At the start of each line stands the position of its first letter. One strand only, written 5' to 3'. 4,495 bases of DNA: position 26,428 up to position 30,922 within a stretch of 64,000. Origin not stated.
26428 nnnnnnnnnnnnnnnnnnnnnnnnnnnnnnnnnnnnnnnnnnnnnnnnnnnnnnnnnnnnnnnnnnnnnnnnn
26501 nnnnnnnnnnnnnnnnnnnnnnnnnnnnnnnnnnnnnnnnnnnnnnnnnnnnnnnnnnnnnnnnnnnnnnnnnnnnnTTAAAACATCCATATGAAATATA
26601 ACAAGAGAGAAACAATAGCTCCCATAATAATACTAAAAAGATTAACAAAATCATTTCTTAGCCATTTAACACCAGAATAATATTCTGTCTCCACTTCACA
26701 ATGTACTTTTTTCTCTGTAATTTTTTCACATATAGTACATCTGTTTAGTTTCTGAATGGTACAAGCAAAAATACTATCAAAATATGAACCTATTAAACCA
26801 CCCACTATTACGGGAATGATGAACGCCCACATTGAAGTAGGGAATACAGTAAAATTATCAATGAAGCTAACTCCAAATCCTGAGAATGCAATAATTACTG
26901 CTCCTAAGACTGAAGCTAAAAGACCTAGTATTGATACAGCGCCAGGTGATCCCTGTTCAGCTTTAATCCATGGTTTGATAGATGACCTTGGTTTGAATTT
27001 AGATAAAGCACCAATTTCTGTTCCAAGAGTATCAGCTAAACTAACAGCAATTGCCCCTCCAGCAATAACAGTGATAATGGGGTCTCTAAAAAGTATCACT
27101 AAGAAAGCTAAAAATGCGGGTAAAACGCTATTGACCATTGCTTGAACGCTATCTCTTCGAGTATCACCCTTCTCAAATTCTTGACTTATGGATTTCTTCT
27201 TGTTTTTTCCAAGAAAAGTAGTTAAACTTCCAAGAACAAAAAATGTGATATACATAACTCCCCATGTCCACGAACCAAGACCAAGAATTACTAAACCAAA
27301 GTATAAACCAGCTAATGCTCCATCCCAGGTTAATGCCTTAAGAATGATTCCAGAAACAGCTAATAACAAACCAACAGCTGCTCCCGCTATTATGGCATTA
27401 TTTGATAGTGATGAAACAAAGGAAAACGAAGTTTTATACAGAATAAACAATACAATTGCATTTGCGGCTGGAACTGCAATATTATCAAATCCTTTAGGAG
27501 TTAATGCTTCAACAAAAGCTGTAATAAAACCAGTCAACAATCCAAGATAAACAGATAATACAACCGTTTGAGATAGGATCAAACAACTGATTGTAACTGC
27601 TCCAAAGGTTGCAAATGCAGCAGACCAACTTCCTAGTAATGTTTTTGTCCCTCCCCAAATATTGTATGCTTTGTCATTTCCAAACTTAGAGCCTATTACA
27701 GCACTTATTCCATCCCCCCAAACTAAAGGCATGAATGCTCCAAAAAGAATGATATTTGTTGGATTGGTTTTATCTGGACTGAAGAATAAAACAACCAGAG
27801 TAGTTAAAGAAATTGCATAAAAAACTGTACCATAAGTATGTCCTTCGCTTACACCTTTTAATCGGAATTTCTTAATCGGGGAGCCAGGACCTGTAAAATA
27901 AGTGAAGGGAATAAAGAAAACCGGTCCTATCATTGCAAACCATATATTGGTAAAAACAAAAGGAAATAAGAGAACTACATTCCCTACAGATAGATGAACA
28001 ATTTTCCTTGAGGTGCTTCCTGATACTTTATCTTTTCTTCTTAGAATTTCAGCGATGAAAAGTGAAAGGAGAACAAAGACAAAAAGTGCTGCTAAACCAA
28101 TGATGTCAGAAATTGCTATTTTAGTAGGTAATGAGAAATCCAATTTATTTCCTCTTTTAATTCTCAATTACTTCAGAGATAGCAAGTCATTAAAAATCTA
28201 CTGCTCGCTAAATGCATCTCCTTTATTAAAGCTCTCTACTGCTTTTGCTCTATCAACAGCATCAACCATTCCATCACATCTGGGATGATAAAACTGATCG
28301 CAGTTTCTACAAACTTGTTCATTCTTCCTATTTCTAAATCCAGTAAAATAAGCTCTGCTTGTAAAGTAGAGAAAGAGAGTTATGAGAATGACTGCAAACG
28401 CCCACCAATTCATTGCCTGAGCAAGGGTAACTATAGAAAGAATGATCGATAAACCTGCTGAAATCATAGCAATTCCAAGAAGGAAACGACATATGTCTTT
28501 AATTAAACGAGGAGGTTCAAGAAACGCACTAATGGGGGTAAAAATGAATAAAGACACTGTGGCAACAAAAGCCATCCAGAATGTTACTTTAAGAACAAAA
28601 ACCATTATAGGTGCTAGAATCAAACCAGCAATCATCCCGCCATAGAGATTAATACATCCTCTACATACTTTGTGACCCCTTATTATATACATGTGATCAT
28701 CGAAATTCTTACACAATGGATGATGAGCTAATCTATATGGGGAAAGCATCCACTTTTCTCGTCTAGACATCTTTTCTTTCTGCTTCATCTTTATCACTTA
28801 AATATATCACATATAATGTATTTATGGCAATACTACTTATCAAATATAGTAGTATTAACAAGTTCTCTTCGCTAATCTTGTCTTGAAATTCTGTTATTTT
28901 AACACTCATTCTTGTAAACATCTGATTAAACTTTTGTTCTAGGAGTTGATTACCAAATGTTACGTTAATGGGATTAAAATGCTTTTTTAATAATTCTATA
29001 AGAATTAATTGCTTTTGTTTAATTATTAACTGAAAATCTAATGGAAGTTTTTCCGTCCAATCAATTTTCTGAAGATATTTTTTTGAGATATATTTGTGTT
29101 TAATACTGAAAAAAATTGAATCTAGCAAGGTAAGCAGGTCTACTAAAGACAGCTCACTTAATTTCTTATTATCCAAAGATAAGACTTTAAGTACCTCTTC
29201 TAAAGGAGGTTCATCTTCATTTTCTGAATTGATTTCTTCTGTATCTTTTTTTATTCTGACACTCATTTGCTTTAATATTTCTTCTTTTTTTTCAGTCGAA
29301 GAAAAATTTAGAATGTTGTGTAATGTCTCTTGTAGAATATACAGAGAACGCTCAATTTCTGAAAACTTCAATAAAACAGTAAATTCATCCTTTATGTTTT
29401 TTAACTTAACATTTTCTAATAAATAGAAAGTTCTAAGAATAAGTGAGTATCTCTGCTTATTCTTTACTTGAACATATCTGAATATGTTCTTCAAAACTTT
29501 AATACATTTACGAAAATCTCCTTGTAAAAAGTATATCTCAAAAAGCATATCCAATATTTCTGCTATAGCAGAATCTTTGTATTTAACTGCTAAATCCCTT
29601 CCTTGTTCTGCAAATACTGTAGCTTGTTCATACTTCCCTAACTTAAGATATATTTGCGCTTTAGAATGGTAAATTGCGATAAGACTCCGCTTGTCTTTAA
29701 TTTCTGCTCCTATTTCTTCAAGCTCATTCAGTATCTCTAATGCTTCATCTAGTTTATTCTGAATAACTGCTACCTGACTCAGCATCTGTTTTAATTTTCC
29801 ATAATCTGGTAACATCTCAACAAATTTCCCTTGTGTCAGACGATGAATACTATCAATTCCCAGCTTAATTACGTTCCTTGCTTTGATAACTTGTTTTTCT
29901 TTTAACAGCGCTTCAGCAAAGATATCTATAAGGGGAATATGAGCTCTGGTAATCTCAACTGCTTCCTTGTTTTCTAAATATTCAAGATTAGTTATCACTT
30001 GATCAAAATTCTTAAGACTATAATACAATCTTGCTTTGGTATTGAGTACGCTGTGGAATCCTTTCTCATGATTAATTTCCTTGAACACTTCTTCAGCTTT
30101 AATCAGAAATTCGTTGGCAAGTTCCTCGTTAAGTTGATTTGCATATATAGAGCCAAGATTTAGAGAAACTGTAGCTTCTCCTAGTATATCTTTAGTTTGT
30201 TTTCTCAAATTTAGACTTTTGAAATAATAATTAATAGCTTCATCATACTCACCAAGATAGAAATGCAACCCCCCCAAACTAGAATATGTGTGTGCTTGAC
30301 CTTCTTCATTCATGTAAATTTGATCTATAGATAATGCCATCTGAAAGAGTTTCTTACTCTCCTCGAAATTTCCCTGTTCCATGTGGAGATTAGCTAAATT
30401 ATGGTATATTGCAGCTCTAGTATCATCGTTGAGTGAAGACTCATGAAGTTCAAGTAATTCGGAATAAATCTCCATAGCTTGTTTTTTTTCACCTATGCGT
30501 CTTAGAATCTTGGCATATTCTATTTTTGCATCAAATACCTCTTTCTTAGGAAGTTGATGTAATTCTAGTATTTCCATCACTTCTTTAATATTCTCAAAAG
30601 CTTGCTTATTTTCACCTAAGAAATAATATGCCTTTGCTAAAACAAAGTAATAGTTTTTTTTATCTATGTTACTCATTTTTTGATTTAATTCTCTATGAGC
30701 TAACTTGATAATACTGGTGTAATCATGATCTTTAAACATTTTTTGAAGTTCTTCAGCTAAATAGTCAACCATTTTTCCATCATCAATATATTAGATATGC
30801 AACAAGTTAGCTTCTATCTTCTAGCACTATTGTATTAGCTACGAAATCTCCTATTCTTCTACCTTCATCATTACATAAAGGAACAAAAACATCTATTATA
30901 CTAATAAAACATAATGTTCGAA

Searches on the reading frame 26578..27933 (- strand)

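Call 19: search_protein_families(library=pfam, proteins=[window:26578-27933:-], max_evalue=0.01)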
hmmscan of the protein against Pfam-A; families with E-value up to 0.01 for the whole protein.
window:26578-27933:- (451 aa): 1 family
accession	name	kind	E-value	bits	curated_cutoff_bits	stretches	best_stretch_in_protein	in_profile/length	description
PF01940.21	DUF92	-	6.7e-52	176.8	27.5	1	187-439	2-251/251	Integral membrane protein DUF92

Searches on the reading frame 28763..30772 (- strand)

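Call 19: search_protein_families(library=pfam, proteins=[window:28763-30772:-], max_evalue=0.01)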
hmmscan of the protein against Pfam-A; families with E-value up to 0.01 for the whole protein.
window:28763-30772:- (669 aa): 19 families
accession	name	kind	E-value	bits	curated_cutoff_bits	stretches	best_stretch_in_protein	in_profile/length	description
PF13424.12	TPR_12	-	5.1e-30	103.9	30.1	4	119-192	2-77/77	Tetratricopeptide repeat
PF00515.34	TPR_1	-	4.7e-18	64.6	27.8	2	120-151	1-32/34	Tetratricopeptide repeat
PF13181.12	TPR_8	-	8.5e-18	63.4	25.7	1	121-151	2-32/34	Tetratricopeptide repeat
PF07719.23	TPR_2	-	1.3e-17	62.8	27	1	120-150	1-31/34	Tetratricopeptide repeat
PF13374.12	TPR_10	-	8.2e-16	57.9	27.5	2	120-149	2-31/42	Tetratricopeptide repeat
PF13428.12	TPR_14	-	6e-15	54.7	23.5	0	81-113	2-34/44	Tetratricopeptide repeat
PF17874.7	TPR_MalT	-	1.5e-13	51.2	45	1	40-268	41-268/336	MalT-like TPR region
PF14559.12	TPR_19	-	6.1e-12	46.1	25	1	98-150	9-55/68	Tetratricopeptide repeat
PF13176.12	TPR_7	-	1.2e-11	44.1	27.9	1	163-195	2-34/36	Tetratricopeptide repeat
PF12895.13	ANAPC3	-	1.9e-07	31.7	27.2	0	330-385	28-76/82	Anaphase-promoting complex, cyclosome, subunit 3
PF24885.1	TPR_NPHP3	-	1.7e-06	28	100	1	72-196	91-219/239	Nephrocystin-3 TPR domain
PF13174.12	TPR_6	-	4.9e-06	27.3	26.3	0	86-110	6-30/33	Tetratricopeptide repeat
PF25058.1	ARM_TT21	-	1.3e-05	25.6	27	0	39-148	7-85/155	Tetratricopeptide repeat protein 21 ARM repeat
PF13432.12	TPR_16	-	3e-05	24.8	32.7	0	125-185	2-55/65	Tetratricopeptide repeat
PF13431.12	TPR_17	-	0.00031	21.2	24.4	0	367-384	15-32/34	Tetratricopeptide repeat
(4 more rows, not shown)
